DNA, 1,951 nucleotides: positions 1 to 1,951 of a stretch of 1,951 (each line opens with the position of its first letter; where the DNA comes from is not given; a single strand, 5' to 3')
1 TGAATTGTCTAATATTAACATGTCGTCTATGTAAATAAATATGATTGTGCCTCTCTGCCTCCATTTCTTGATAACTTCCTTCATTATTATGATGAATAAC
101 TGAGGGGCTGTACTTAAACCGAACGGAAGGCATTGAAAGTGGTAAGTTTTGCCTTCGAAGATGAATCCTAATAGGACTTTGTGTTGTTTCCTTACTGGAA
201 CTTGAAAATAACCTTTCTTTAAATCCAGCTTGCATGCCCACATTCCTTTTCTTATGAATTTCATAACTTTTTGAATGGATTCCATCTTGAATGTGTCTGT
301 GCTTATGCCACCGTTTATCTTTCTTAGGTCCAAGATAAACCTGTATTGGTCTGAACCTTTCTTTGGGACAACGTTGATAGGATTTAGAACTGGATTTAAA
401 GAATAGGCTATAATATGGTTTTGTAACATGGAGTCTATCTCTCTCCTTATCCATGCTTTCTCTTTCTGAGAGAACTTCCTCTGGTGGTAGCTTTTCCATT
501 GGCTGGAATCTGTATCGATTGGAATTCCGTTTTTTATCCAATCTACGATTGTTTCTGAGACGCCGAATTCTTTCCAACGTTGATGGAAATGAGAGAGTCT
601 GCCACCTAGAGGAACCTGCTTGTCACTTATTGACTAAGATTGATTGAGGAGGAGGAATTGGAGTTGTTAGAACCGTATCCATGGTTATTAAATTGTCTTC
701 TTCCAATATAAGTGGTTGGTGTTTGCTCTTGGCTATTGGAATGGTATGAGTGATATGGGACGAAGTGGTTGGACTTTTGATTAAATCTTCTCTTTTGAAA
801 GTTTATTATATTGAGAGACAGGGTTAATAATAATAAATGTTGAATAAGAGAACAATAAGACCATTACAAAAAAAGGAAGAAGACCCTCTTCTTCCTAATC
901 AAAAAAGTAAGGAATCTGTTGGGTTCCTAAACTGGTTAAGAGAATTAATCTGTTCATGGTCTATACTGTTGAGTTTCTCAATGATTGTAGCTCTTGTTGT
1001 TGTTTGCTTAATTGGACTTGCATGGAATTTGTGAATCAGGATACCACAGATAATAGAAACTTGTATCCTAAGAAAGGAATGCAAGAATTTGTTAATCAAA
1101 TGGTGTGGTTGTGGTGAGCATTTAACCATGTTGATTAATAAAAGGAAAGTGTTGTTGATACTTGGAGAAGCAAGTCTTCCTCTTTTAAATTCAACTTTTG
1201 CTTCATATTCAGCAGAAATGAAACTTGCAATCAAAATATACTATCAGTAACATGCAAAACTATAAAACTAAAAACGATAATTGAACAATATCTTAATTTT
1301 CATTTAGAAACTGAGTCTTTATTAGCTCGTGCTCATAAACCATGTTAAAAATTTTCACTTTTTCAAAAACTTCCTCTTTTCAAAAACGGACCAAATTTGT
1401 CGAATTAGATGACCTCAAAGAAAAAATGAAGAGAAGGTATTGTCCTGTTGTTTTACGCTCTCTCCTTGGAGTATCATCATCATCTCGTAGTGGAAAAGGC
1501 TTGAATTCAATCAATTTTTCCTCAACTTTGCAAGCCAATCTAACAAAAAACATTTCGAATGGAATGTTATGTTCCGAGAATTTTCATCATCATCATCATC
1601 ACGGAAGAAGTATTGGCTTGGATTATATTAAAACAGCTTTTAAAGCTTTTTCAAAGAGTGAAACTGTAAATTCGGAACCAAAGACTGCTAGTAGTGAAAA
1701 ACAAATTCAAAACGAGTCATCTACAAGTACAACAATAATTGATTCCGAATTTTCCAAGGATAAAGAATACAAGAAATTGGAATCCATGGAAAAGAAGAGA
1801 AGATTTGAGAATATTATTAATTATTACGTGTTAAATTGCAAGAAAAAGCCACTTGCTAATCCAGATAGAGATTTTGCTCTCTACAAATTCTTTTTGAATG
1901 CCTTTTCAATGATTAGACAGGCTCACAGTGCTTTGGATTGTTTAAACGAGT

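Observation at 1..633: Uninterrupted DIRS-like reverse-transcriptase ORF running off the window edge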

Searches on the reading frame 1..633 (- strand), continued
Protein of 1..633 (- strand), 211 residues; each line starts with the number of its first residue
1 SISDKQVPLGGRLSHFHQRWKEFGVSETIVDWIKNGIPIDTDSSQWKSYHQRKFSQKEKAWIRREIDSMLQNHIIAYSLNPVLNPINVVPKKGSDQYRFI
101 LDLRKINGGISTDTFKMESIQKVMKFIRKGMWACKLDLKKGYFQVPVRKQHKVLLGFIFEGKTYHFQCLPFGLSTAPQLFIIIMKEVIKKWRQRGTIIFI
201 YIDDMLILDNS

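Call 63: search_protein_families(library=pfam, proteins=[P0034, P0043, P0049, P0053, P0067, P0138, P0046, P0052, P0066], max_evalue=0.001)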
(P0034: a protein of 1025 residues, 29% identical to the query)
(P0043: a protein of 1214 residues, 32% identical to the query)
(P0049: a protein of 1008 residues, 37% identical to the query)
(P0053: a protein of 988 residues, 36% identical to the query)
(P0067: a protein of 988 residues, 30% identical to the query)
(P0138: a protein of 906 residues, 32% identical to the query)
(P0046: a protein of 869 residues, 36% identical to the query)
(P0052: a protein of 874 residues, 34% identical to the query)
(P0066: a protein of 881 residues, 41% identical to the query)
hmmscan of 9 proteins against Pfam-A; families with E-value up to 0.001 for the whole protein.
P0034 (1025 aa): 9 families
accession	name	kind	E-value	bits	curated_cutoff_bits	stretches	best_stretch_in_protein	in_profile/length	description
PF00078.32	RVT_1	-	4.6e-56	190.2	29.6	2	92-249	1-202/205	Reverse transcriptase (RNA-dependent DNA polymerase)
PF17919.7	RT_RNaseH_2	-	1.5e-15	57.5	29.8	1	315-378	1-65/100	RNase H-like domain found in reverse transcriptase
PF13650.11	Asp_protease_2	-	3.2e-11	44.2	24.3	1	608-695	1-90/90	Aspartyl protease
PF13975.11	gag-asp_proteas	-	2.5e-10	41.2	28.2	1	608-697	1-91/92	gag-polyprotein putative aspartyl protease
PF08284.16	RVP_2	-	3e-09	37.2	20.3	1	619-715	35-133/136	Retroviral aspartyl protease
PF03732.24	Retrotrans_gag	-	5.3e-08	33.4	24.1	1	399-488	3-95/97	Retrotransposon gag protein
PF17917.7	RT_RNaseH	-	0.00015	22.3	24.8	0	344-382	5-44/105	RNase H-like domain found in reverse transcriptase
PF00077.25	RVP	-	0.00027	21.6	20.7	0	605-699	4-96/101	Retroviral aspartyl protease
PF09668.16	Asp_protease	-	0.00041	20.9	26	1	607-704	11-109/109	Aspartyl protease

P0043 (1214 aa): 4 families
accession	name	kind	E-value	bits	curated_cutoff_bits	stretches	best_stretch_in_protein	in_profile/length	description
PF00078.32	RVT_1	-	2.7e-68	230.2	29.6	2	357-517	1-205/205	Reverse transcriptase (RNA-dependent DNA polymerase)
PF17919.7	RT_RNaseH_2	-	3.3e-51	171.9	29.8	2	1037-1131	5-100/100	RNase H-like domain found in reverse transcriptase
PF17917.7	RT_RNaseH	-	8.9e-46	154.8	24.8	2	1058-1131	1-75/105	RNase H-like domain found in reverse transcriptase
PF00665.32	rve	-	1.3e-16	61.1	32.6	2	672-750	20-102/102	Integrase core domain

P0049 (1008 aa): 1 family
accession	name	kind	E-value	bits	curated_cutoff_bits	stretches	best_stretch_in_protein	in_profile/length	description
PF00078.32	RVT_1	-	3.9e-26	92.5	29.6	1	416-579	1-205/205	Reverse transcriptase (RNA-dependent DNA polymerase)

P0053 (988 aa): 2 families
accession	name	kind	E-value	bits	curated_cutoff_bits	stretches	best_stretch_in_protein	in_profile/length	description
PF00078.32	RVT_1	-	2.7e-22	79.9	29.6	1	147-302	10-205/205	Reverse transcriptase (RNA-dependent DNA polymerase)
PF00589.27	Phage_integrase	-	5.3e-10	39.8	27.1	1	888-985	76-168/172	Phage integrase family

P0067 (988 aa): 3 families
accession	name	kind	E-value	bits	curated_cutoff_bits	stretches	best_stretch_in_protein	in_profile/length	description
PF00078.32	RVT_1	-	4e-63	213.3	29.6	2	23-181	3-205/205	Reverse transcriptase (RNA-dependent DNA polymerase)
PF13975.11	gag-asp_proteas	-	6.5e-05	23.9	28.2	1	433-518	4-91/92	gag-polyprotein putative aspartyl protease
PF08284.16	RVP_2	-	0.00016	21.9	20.3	1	439-535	32-132/136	Retroviral aspartyl protease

P0138 (906 aa): 1 family
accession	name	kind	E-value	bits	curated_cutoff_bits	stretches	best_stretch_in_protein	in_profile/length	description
PF00078.32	RVT_1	-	9.7e-24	84.7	29.6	1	374-535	1-203/205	Reverse transcriptase (RNA-dependent DNA polymerase)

P0046 (869 aa): 1 family
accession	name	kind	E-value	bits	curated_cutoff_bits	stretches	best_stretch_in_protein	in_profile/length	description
PF00078.32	RVT_1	-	1.2e-20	74.6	29.6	1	283-446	1-205/205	Reverse transcriptase (RNA-dependent DNA polymerase)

P0052 (874 aa): 1 family
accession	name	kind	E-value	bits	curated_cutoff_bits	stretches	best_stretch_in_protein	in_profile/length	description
PF00078.32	RVT_1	-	7.1e-21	75.3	29.6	1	118-280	1-204/205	Reverse transcriptase (RNA-dependent DNA polymerase)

P0066 (881 aa): 1 family
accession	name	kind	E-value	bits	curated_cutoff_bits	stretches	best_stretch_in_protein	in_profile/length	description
PF00078.32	RVT_1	-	1.5e-20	74.2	29.6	1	41-205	1-205/205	Reverse transcriptase (RNA-dependent DNA polymerase)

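Call 73: search_solved_structures(query=L004:9888-10463:+, max_evalue=1)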
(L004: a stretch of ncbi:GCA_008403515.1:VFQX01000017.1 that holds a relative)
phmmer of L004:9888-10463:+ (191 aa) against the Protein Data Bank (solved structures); distinct sequences matched with E-value up to 1: 0.

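Call 74: find_homologous_proteins(query=A2, max_evalue=1e-30)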
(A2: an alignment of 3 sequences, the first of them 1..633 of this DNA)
Query A2 (3 sequences) (211 aa, profile of the alignment): 667 proteins with E <= 1e-30 among 7176 candidates; the best 120 are listed.
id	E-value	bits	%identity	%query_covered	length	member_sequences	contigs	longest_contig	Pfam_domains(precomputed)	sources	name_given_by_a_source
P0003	0.0e+0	1379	70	89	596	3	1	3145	PF00078.33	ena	-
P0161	0.0e+0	1071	73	92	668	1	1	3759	PF00078.33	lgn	-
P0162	7.5e-245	832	61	97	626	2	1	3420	PF00078.33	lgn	-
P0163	2.3e-240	818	56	94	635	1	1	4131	PF00078.33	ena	-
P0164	9.3e-180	617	53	78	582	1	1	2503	PF00078.33,PF05869.17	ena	-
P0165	9.3e-178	611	47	96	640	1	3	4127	PF00078.33,PF05869.17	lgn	-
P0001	1.4e-130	455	66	100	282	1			PF00078.33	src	-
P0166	2.0e-120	421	64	13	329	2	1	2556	-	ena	-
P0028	9.8e-108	380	60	45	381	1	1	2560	PF00078.33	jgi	-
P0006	3.5e-90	322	56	61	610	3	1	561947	PF00078.33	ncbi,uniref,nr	ncbi:hypothetical protein FDP41_013244 [Naegleria fowleri]|uniref:Reverse transcriptase domain-conta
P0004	4.9e-86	308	54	83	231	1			PF00078.33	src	-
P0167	5.1e-76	275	39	96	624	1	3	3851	PF12237.14,PF00078.33,PF05869.17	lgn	-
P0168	1.6e-66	243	42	58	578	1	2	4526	PF00078.33,PF05869.17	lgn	-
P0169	1.9e-65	240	43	55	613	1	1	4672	PF00078.33,PF05869.17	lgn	-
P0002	8.7e-65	238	82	69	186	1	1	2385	-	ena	-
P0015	2.7e-61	226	39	88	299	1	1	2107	PF00078.33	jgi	jgi:hypothetical protein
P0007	2.9e-54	203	53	62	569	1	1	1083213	PF00078.33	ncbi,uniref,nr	ncbi:hypothetical protein C9374_003761 [Naegleria lovaniensis]|uniref:Reverse transcriptase domain-c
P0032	5.9e-54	202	35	95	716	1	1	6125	PF00078.33,PF17917.8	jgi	jgi:ribonuclease HI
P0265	7.7e-52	195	31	96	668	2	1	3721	PF13456.13,PF00078.33,PF00075.31,PF17917.8,PF05869.17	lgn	-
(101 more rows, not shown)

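Call 75: find_encoding_contigs(protein=P0161, flank=6000, max_places=2)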
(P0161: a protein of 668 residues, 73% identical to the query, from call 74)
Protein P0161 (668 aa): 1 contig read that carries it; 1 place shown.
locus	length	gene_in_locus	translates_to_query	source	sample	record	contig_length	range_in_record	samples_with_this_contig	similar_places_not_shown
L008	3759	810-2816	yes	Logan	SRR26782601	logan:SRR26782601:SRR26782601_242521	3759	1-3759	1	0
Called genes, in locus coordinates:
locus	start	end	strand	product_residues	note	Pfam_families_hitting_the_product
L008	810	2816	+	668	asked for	PF00078:RVT_1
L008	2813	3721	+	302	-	PF00589:Phage_integrase (weak)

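Call 76: find_encoding_contigs(protein=P0163, flank=6000, max_places=2)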
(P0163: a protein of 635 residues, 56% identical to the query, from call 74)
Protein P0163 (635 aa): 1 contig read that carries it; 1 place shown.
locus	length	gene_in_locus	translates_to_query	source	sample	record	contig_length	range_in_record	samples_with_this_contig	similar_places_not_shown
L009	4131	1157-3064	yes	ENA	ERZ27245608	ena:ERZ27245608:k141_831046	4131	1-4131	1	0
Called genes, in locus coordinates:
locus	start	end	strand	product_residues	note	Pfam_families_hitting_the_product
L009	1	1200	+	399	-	?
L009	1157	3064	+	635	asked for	PF00078:RVT_1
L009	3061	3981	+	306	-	PF00589:Phage_integrase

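Call 77: find_encoding_contigs(protein=P0165, flank=6000, max_places=3)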
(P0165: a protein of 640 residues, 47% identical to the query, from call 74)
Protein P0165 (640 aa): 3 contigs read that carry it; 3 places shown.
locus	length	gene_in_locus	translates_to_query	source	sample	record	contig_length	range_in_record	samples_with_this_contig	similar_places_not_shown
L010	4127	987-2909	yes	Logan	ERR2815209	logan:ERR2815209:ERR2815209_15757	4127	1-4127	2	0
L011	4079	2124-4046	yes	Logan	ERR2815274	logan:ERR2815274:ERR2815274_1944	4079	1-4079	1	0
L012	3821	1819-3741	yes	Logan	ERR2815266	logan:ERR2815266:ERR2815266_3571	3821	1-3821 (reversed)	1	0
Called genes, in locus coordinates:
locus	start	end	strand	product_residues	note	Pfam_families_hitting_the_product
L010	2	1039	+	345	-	?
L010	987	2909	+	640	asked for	PF00078:RVT_1, PF05869:Dam (weak)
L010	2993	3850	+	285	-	PF00589:Phage_integrase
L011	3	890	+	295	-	?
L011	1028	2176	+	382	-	-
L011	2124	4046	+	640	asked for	PF00078:RVT_1, PF05869:Dam (weak)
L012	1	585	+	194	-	?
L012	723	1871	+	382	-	-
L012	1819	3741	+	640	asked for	PF00078:RVT_1, PF05869:Dam (weak)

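Call 79: search_protein_families(library=pfam, proteins=[L008:2813-3721:+, L009:3061-3981:+, L010:2993-3850:+, L011:3-890:+, P0161, P0163, P0165, L009:1-1200:+], max_evalue=0.01)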
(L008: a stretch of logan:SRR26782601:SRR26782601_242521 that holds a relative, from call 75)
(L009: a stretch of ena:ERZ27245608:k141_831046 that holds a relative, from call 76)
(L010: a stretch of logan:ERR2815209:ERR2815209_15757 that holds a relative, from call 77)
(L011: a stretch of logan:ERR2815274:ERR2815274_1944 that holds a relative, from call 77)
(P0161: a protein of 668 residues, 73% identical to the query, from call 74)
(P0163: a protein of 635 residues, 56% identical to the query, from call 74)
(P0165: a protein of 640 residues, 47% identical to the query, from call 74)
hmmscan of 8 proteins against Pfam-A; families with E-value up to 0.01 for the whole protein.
L008:2813-3721:+ (302 aa): 1 family
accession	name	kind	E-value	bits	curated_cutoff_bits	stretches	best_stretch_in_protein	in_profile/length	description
PF00589.27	Phage_integrase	-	1.4e-06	28.6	27.1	1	140-286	35-166/172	Phage integrase family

L009:3061-3981:+ (306 aa): 1 family
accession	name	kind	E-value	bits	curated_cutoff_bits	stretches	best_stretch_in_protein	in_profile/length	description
PF00589.27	Phage_integrase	-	4.7e-10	39.9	27.1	1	141-286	36-168/172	Phage integrase family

L010:2993-3850:+ (285 aa): 1 family
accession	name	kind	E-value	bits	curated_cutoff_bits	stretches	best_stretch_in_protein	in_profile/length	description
PF00589.27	Phage_integrase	-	2.7e-11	44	27.1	1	112-261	32-168/172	Phage integrase family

L011:3-890:+ (295 aa): 1 family
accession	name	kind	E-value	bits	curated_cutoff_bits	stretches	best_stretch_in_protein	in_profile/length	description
PF00589.27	Phage_integrase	-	2.9e-11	43.9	27.1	1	122-271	32-168/172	Phage integrase family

P0161 (668 aa): 4 families
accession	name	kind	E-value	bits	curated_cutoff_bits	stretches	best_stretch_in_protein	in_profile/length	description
PF00078.32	RVT_1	-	1.9e-23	83.7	29.6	1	135-299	1-205/205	Reverse transcriptase (RNA-dependent DNA polymerase)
PF05869.16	Dam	-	0.00064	19.9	28.1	1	533-594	12-72/169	DNA N-6-adenine-methyltransferase (Dam)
PF00680.25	RdRP_1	-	0.0063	15.8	23.9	1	239-319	334-410/450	Viral RNA-dependent RNA polymerase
PF13456.12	RVT_3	-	0.007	16.7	21.6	0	426-529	22-121/123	Reverse transcriptase-like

P0163 (635 aa): 2 families
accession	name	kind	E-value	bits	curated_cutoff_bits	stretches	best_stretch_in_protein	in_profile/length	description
PF00078.32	RVT_1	-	1.9e-19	70.6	29.6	1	132-268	53-204/205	Reverse transcriptase (RNA-dependent DNA polymerase)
PF05869.16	Dam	-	4.6e-05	23.6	28.1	1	500-589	12-104/169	DNA N-6-adenine-methyltransferase (Dam)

P0165 (640 aa): 2 families
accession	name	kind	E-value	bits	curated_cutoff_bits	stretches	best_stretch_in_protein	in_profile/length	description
PF00078.32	RVT_1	-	2.7e-24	86.5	29.6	1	131-266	55-205/205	Reverse transcriptase (RNA-dependent DNA polymerase)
PF05869.16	Dam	-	7.4e-06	26.2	28.1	1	502-599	11-108/169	DNA N-6-adenine-methyltransferase (Dam)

L009:1-1200:+ (399 aa): 0 families

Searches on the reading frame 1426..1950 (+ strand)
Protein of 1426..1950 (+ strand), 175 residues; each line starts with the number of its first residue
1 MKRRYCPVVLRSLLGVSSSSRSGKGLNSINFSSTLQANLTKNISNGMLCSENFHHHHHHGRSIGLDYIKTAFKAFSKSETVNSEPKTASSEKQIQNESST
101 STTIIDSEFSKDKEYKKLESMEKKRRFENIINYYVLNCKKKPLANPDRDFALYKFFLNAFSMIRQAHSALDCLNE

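Call 37: search_protein_families(library=pfam, proteins=[window:1426-1950:+], max_evalue=0.1)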
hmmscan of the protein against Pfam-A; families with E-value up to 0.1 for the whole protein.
window:1426-1950:+ (175 aa): 0 families

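Call 38: find_homologous_proteins(query=window:1426-1950:+, max_evalue=0.01)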
Query window:1426-1950:+: 47 candidates shared short words with the query, none scored E <= 0.01.
